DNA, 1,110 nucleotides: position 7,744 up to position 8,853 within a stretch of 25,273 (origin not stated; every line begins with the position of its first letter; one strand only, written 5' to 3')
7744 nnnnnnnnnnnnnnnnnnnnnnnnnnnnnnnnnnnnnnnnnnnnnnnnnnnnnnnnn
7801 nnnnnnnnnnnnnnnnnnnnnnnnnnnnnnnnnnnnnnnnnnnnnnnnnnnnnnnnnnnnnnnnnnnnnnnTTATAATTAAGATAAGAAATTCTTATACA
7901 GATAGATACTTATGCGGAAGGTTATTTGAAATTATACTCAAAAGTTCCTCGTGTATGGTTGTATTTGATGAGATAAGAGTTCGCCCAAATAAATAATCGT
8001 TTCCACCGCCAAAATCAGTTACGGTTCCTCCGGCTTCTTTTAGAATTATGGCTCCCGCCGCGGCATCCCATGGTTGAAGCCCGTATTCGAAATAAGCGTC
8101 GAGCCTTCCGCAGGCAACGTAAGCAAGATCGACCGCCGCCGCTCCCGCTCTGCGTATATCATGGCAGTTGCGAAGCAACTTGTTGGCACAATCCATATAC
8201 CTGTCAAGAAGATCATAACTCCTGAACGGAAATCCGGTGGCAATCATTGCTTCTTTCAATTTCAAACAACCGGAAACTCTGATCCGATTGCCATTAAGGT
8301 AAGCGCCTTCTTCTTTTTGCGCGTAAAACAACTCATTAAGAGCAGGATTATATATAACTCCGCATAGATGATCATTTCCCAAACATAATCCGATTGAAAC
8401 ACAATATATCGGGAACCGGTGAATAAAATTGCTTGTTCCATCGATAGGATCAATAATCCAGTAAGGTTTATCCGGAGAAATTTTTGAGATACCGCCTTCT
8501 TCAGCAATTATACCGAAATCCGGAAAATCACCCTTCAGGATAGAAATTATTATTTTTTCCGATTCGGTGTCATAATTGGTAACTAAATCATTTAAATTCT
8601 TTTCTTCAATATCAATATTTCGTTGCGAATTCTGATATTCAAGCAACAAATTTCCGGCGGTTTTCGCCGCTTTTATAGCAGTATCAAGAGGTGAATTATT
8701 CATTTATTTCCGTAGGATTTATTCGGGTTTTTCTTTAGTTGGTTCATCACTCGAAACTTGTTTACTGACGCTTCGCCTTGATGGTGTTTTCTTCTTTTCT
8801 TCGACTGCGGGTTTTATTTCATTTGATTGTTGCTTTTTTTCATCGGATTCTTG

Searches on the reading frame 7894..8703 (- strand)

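Call 27: search_protein_families(library=pfam, proteins=[window:7894-8703:-], max_evalue=0.001)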
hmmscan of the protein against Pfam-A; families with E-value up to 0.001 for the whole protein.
window:7894-8703:- (269 aa): 1 family
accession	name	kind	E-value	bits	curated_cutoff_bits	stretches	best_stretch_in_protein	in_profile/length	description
PF00459.30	Inositol_P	-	3.5e-73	246.8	27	1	7-259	7-267/271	Inositol monophosphatase family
